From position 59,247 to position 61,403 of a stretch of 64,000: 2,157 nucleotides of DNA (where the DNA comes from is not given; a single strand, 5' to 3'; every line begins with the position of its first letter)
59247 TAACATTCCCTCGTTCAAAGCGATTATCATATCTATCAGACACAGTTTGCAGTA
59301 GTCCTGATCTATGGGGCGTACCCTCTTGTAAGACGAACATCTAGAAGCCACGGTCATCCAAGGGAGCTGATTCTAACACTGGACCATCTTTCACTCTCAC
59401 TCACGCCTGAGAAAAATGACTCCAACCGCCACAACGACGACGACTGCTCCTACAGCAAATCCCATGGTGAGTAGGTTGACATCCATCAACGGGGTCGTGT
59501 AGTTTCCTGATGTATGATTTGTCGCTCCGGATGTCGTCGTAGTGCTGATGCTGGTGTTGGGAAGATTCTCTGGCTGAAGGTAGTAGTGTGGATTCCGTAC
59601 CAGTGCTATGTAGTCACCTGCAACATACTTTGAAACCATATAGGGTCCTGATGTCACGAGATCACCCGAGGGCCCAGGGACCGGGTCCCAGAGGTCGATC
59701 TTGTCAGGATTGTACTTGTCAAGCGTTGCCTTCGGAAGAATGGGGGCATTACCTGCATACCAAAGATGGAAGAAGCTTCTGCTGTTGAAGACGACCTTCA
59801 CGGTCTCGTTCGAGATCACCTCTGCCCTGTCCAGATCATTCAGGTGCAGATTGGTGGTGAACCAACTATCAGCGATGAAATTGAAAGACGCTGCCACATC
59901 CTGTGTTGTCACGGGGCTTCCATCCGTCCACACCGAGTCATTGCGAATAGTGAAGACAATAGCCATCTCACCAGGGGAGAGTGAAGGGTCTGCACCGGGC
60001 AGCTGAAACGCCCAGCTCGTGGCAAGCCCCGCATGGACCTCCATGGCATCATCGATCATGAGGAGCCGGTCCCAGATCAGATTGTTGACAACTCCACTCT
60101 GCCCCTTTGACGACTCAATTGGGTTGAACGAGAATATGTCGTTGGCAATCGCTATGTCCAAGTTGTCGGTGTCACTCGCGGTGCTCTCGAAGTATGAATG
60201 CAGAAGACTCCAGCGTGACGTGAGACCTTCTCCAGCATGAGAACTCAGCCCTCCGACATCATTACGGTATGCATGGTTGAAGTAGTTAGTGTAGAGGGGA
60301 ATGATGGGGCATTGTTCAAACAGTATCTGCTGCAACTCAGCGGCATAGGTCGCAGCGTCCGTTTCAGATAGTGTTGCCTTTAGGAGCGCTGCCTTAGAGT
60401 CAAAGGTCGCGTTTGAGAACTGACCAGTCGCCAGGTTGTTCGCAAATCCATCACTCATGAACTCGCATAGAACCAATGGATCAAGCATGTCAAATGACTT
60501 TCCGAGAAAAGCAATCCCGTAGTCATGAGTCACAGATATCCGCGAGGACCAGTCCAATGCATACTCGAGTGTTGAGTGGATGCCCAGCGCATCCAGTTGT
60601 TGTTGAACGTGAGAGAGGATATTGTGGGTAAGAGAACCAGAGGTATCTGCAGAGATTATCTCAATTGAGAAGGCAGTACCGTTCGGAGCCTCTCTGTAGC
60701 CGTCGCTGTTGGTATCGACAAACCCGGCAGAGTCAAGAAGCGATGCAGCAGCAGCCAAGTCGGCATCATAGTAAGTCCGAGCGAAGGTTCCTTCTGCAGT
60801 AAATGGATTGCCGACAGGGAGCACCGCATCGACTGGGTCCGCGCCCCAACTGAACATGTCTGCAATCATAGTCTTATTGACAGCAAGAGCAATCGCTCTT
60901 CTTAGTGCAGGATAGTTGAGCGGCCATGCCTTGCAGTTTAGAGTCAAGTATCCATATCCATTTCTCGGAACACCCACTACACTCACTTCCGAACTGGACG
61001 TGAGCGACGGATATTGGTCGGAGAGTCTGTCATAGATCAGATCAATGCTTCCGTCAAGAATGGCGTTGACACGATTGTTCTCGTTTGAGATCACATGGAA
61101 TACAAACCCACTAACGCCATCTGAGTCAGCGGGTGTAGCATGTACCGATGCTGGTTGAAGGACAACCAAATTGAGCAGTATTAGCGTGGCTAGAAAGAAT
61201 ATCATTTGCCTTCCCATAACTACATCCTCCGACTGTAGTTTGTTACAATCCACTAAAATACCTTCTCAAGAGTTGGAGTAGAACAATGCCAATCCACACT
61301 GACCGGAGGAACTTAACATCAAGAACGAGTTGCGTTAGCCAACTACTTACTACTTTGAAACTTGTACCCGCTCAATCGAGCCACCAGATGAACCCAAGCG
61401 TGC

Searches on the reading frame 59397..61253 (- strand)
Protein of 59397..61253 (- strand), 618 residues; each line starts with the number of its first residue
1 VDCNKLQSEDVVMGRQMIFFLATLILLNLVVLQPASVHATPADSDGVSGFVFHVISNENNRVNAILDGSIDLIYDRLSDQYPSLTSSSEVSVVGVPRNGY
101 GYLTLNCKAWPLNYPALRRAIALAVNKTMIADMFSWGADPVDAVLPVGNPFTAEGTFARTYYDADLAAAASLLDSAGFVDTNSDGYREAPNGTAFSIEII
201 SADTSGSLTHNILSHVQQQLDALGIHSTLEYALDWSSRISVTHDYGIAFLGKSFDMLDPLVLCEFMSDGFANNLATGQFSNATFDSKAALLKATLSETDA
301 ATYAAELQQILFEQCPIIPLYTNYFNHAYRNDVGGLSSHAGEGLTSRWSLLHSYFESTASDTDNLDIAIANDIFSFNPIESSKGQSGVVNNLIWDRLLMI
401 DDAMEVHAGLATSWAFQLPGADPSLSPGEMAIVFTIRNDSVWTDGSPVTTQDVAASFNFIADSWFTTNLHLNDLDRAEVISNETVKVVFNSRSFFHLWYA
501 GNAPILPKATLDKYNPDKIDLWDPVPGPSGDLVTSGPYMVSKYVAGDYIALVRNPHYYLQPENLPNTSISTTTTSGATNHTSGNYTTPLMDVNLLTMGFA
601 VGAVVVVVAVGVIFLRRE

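Call 75: search_protein_families(library=pfam, proteins=[window:59397-61253:-], max_evalue=0.00001)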
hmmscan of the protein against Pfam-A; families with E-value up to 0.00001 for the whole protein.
window:59397-61253:- (618 aa): 1 family
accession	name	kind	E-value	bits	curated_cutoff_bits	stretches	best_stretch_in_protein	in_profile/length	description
PF00496.27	SBP_bac_5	-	9.5e-51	173.5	32.4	2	48-262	149-356/368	Bacterial extracellular solute-binding proteins, family 5 Middle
